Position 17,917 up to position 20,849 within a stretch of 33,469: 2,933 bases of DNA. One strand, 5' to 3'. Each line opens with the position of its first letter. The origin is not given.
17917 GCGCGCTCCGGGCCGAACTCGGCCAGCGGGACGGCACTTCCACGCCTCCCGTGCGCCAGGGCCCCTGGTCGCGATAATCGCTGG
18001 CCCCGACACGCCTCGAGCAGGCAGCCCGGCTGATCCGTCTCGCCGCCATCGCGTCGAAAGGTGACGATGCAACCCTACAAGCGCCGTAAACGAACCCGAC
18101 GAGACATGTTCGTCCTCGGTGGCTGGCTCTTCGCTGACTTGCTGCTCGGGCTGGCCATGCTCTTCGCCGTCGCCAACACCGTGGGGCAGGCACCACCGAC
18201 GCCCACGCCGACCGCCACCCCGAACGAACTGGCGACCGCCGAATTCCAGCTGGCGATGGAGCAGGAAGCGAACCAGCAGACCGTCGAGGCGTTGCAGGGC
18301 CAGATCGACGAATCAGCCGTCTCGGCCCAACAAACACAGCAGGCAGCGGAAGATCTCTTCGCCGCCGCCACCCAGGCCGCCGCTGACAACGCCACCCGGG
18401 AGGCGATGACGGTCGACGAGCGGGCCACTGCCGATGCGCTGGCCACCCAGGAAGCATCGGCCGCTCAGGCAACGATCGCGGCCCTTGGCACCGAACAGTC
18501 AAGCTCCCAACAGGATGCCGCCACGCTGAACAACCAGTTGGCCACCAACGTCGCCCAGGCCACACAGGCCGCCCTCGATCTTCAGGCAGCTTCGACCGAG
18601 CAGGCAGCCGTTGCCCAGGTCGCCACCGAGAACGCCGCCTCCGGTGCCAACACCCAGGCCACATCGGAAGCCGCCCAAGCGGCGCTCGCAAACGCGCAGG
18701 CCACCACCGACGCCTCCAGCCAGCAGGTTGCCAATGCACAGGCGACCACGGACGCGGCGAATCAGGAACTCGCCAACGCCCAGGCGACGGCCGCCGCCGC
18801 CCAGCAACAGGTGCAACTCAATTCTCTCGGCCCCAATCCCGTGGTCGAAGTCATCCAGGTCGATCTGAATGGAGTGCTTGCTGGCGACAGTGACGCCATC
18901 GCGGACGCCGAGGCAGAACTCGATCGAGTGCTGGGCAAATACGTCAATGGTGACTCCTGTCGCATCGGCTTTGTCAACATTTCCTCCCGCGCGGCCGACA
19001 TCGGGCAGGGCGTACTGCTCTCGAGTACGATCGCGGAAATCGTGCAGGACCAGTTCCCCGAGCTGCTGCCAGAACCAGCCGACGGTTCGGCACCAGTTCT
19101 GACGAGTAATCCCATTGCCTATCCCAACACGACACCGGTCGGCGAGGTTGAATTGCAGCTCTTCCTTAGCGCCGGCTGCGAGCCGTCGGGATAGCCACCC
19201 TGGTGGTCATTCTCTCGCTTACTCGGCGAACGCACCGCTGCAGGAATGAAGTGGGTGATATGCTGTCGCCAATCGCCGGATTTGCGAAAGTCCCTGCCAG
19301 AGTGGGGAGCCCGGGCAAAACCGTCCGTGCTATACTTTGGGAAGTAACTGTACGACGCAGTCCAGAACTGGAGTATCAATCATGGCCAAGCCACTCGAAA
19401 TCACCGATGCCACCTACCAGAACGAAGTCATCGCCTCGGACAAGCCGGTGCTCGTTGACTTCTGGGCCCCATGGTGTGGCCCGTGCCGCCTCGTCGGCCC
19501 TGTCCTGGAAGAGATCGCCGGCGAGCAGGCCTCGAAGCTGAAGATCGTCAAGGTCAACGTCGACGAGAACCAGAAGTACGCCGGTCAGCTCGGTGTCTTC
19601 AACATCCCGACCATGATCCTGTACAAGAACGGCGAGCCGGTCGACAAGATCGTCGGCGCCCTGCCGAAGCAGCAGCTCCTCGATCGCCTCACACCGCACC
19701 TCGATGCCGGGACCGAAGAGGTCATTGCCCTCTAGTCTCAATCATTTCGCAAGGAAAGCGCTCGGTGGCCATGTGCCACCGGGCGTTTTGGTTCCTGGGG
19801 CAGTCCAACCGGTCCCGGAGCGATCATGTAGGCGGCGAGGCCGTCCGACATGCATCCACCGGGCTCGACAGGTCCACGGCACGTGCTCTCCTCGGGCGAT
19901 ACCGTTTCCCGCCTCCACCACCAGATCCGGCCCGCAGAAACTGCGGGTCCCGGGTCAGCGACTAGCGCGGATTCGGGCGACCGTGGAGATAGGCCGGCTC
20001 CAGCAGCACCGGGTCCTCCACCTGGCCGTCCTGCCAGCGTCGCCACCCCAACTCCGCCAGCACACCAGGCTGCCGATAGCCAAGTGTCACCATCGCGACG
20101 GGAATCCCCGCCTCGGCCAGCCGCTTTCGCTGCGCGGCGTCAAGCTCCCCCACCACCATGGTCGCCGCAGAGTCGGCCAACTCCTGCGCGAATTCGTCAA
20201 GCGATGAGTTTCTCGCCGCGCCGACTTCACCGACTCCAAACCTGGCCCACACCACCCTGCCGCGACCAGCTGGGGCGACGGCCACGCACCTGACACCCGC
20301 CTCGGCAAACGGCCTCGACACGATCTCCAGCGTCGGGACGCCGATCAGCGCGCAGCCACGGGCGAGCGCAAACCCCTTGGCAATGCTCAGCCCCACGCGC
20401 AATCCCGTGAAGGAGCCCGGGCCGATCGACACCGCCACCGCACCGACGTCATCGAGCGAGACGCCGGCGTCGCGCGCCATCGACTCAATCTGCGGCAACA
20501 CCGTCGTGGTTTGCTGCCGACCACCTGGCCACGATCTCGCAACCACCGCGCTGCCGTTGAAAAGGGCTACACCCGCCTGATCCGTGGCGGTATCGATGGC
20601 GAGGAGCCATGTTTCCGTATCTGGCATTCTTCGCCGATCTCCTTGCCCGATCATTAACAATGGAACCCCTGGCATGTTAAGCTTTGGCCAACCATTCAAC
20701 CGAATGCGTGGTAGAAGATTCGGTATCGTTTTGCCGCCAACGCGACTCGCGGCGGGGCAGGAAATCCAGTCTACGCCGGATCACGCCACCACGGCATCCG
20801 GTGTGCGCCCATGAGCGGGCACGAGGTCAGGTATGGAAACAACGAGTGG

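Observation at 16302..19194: Candidate novel envelope module: 2-TM protein with a long cytoplasmic helical tail plus a MotB/ZorB-style TM-Asp partner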

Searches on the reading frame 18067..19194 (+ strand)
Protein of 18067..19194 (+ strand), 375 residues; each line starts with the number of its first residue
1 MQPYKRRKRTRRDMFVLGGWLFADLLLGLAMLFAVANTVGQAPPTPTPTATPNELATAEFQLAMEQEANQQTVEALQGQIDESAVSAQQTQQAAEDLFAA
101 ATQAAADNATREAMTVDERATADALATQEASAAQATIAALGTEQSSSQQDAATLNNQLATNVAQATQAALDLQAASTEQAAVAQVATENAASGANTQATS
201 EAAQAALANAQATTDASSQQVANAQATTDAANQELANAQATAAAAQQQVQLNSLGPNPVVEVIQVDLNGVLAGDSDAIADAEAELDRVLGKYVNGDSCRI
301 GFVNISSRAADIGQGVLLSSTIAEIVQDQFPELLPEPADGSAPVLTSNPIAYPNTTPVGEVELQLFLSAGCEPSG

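Call 3: search_protein_families(library=pfam, proteins=[window:18067-19194:+], max_evalue=1)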
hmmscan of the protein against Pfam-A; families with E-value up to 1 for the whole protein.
window:18067-19194:+ (375 aa): 1 family
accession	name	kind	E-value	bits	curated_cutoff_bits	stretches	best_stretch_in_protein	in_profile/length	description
PF13060.11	DUF3921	-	0.48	10.9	25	0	59-101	3-45/58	Protein of unknown function (DUF3921)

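Call 4: search_protein_families(library=padloc, proteins=[window:18067-19194:+], max_evalue=1)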
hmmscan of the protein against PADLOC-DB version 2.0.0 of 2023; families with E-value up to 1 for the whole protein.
window:18067-19194:+ (375 aa): 5 families
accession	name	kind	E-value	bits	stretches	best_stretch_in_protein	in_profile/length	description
PDLC00519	JetC1|JetC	-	0.054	9.6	1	63-250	269-447/1097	DUF3584 domain; MukB-like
PDLC02668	DndD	-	0.061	10.3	1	52-250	302-491/659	DndD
PDLC03868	LmuB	-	0.11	8.8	1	66-251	530-740/1035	-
PDLC00551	JetC2|JetC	-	0.24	7.1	1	53-250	792-987/1365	DUF3584 domain; MukB-like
PDLC00553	JetC2|JetC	-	0.25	7.1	1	64-251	302-522/1361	DUF3584 domain; MukB-like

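Call 5: search_protein_families(library=ncbifam, proteins=[window:18067-19194:+], max_evalue=1)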
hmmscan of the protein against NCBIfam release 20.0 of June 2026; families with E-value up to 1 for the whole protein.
window:18067-19194:+ (375 aa): 7 families
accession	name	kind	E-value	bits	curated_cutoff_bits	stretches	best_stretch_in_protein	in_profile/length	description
TIGR02169.1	SMC_prok_A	equivalog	0.00063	17.5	729.4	1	61-271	320-525/1165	chromosome segregation protein SMC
TIGR02168.1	SMC_prok_B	equivalog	0.049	11.3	567.35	1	61-250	303-494/1181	chromosome segregation protein SMC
NF008438.0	PRK11281.1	equivalog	0.066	10.9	991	1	26-250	17-244/1113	mechanosensitive channel MscK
NF058533.1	antiphage_ProA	equivalog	0.066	10.5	1500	1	56-254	798-990/1903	anti-phage protein ProA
NF041693.1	Shig_StxA_1c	exception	0.092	12.4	718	1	283-355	226-302/310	Shiga toxin Stx1c subunit A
NF041695.1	Shig_StxA_1d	exception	0.099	12.4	725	1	283-356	226-303/314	Shiga toxin Stx1d subunit A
NF052299.1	CT360_fam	equivalog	0.92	9.1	250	1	58-150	43-127/207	CT360 family protein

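Call 8: find_homologous_proteins(query=window:18067-19194:+)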
Query window:18067-19194:+ (375 aa): 182 proteins with E <= 0.001 among 8000 candidates; the best 120 are listed.
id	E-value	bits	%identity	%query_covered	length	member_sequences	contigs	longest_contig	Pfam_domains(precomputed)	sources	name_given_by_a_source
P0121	7.9e-219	743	100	100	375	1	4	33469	-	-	-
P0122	2.6e-218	742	100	100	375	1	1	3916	-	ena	-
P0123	4.1e-191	652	84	100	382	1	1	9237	-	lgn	-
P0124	1.6e-190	650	83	100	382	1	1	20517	-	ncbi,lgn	-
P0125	4.8e-166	570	75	100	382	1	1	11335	-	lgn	-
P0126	8.7e-137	474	63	99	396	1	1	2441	-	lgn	-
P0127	9.0e-134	464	64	99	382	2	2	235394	-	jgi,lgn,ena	-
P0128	2.8e-132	459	64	100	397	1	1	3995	-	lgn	-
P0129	1.9e-131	456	62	100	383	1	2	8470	-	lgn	-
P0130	2.0e-131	456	62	100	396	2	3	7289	-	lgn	-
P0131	3.1e-131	456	58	99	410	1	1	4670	-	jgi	-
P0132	4.4e-131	455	64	100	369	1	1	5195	-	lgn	-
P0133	6.2e-131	455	63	100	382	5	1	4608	-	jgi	jgi:hypothetical protein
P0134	7.5e-130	451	62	100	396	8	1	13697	-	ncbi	-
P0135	1.7e-129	450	61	100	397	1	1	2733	-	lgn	-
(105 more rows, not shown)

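Call 18: search_solved_structures(query=A2, max_evalue=10, show_alignments=2)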
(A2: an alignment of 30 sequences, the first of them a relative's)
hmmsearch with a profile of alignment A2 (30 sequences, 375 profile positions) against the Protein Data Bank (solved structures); distinct sequences matched with E-value up to 10: 3.
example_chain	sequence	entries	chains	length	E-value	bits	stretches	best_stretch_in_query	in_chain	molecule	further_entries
4u3m_L7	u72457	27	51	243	0.21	14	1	170-293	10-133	60S ribosomal protein L7-A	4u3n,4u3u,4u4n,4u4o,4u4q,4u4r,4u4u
3j6x_L7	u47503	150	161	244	0.21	13.9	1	170-293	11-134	60S ribosomal protein L7 | 60S ribosomal protein L7-A | 60S ribosomal protein rpL7 (L30p)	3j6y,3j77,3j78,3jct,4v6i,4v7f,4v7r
5cff_A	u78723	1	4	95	0.31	13.4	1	181-251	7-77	Miranda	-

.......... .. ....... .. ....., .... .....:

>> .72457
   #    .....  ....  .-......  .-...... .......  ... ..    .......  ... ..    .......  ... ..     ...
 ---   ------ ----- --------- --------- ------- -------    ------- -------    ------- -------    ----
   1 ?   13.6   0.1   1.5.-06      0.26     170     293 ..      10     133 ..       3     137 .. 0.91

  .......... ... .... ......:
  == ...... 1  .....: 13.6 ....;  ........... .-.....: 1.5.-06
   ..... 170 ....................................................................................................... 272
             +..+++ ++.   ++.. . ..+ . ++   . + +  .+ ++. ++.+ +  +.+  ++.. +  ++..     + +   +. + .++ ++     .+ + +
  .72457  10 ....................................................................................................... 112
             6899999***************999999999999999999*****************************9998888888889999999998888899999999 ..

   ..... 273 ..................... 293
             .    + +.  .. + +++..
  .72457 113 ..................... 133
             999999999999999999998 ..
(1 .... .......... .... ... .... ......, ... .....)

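Call 33: search_protein_families(library=pfam, alignment_id=A2, max_evalue=10)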
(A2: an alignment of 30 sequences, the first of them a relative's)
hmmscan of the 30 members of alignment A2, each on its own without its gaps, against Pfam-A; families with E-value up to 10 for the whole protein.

A. member 1, P0121 (375 aa): 2 families
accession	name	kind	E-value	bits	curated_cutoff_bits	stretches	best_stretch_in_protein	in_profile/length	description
PF13060.11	DUF3921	-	0.48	10.9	25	1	59-101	3-45/58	Protein of unknown function (DUF3921)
PF03153.18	TFIIA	-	9.8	6.5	36.2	0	63-248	63-257/415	Transcription factor IIA, alpha/beta subunit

B. families by the number of members that match (of 30 scanned): 22 families
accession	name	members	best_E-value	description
PF03153.18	TFIIA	16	0.01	Transcription factor IIA, alpha/beta subunit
PF15265.11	FAM196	3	0.35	FAM196 family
PF22264.1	DUF6952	2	0.024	Family of unknown function (DUF6952)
PF04791.21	LMBR1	2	0.033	LMBR1-like membrane protein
PF13060.11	DUF3921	2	0.19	Protein of unknown function (DUF3921)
PF04417.17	DUF501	2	1.4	Protein of unknown function (DUF501)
PF08614.16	ATG16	1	0.016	Autophagy protein 16 (ATG16)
PF24423.1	OVT1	1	0.023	Major antigen, helical domain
PF05585.17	DUF1758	1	0.041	Putative peptidase (DUF1758)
PF19484.4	DUF6020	1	0.064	Family of unknown function (DUF6020)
PF15912.10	VIR_N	1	0.075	Virilizer, N-terminal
PF07108.16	PipA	1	0.11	PipA protein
PF19731.4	DUF6222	1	0.24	Family of unknown function (DUF6222)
PF22560.2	GMT-wHTH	1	0.38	GMT-like wHTH domain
PF05667.16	CCDC22_CC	1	0.81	CCDC22 protein coiled-coil region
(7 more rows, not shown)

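Call 95: search_protein_families(library=phrogs, proteins=[window:18067-19194:+], max_evalue=0.01)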
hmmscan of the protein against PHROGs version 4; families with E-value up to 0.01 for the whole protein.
window:18067-19194:+ (375 aa): 0 families

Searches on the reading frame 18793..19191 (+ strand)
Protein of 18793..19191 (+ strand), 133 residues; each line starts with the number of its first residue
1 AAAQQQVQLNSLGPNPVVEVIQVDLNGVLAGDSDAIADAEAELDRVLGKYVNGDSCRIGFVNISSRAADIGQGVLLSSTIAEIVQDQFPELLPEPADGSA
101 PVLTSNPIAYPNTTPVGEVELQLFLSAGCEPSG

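Call 30: predict_structure(alignment_id=A3)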
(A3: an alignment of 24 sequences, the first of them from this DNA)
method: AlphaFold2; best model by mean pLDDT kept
length: 133 residues; sequences in the alignment: 24
mean_pLDDT: 90.3   pTM: 0.83
mean pLDDT of the five models: 90.3, 89.6, 89.6, 89.6, 88.9
residues with pLDDT >= 90: 102; 70-90: 21; 50-70: 4; < 50: 6
segments of 3 or more residues with pLDDT < 50: 1-6
pLDDT, mean of each block of 10 residues (from residue 1): 50 87 97 98 97 91 96 97 96 87 93 95 93 85
secondary structure, 60 per line:
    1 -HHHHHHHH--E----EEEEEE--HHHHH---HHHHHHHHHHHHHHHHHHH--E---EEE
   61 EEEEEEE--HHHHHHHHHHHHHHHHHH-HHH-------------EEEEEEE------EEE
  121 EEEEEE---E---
elements in order: H2-9 E17-22 H25-29 H33-51 E58-67 H70-87 E105-111 E118-126

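Call 32: fold_search(model_id=the predicted structure, library=pdb)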
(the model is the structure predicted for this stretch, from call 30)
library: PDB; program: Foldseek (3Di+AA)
matches with E <= 10: 784; with E <= 0.001: 0
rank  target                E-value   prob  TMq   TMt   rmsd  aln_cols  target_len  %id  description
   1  9bki_B                6.3e-03  0.89  0.39  0.37  10.9       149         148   15  Crystal structure of Rid family protein ACIAD3089 from Acinetobacter baylyi in C2 space group (released 2024-09-04)
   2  9bk9_E                6.7e-03  0.94  0.41  0.42   5.3       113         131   17  Crystal structure of Rid family protein PA0814 from Pseudomonas aeruginosa (released 2024-09-04)
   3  9bki_C                7.2e-03  0.90  0.41  0.37  10.9       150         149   15  Crystal structure of Rid family protein ACIAD3089 from Acinetobacter baylyi in C2 space group (released 2024-09-04)
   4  9bki_D                8.8e-03  0.90  0.42  0.39  10.7       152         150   15  Crystal structure of Rid family protein ACIAD3089 from Acinetobacter baylyi in C2 space group (released 2024-09-04)
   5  9bk9_A                8.8e-03  0.85  0.41  0.41   6.2       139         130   14  Crystal structure of Rid family protein PA0814 from Pseudomonas aeruginosa (released 2024-09-04)
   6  6qvp_E                8.8e-03  0.80  0.34  0.40   8.3       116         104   12  Crystal structure of the peptidoglycan-binding domain of SiiA from Salmonella enterica (released 2019-08-28)
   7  6ikj_A                8.8e-03  0.80  0.36  0.36   8.1       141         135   12  Crystal structure of YfiB(F48S) (released 2019-03-13)
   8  9bki_H                9.4e-03  0.90  0.42  0.38  10.7       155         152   15  Crystal structure of Rid family protein ACIAD3089 from Acinetobacter baylyi in C2 space group (released 2024-09-04)
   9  9bki_F                1.1e-02  0.77  0.37  0.35  10.7       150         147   16  Crystal structure of Rid family protein ACIAD3089 from Acinetobacter baylyi in C2 space group (released 2024-09-04)
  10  5eaz_A                1.2e-02  0.63  0.34  0.34   9.5       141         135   17  crystal form I of YfiB belonging to space groups P21 (released 2016-05-18)
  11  9bkb_B                1.3e-02  0.84  0.41  0.38  10.3       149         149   15  Crystal structure of Rid family protein ACIAD3089 from Acinetobacter baylyi (released 2024-09-04)
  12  3d01_I                1.5e-02  0.89  0.38  0.34   5.7       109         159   11  Crystal structure of the protein Atu1372 with unknown function from Agrobacterium tumefaciens (released 2008-07-01)
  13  9bki_G                1.5e-02  0.77  0.39  0.36  10.9       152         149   14  Crystal structure of Rid family protein ACIAD3089 from Acinetobacter baylyi in C2 space group (released 2024-09-04)
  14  5vk4_A                1.7e-02  0.30  0.28  0.16  12.1       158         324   16  Crystal structure of a phosphoribosylformylglycinamidine cyclo-ligase from Neisseria gonorrhoeae bound to AMPPNP and m (released 2017-05-10)
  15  9bkb_A                1.9e-02  0.77  0.40  0.37  10.5       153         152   15  Crystal structure of Rid family protein ACIAD3089 from Acinetobacter baylyi (released 2024-09-04)
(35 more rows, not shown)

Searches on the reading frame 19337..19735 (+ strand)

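Call 72: search_protein_families(library=pfam, proteins=[window:19337-19735:+], max_evalue=0.00001)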
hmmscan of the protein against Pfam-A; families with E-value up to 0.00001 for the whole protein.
window:19337-19735:+ (132 aa): 3 families
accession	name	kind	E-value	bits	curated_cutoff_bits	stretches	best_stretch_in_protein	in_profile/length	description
PF00085.26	Thioredoxin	-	5.5e-31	107.1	23.5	1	20-118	3-101/103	Thioredoxin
PF13098.12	Thioredoxin_2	-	9e-10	39.3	27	1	34-117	4-103/104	Thioredoxin-like domain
PF13905.12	Thioredoxin_8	-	4.2e-07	30.7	27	1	36-80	2-48/94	Thioredoxin-like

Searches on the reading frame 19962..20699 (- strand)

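Call 72: search_protein_families(library=pfam, proteins=[window:19962-20699:-], max_evalue=0.00001)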
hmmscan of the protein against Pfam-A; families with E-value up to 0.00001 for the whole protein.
window:19962-20699:- (245 aa): 1 family
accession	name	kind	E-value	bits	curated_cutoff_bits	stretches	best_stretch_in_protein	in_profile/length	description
PF00814.31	TsaD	-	2.8e-19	70.3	24.8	1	63-195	29-162/264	tRNA N6-adenosine threonylcarbamoyltransferase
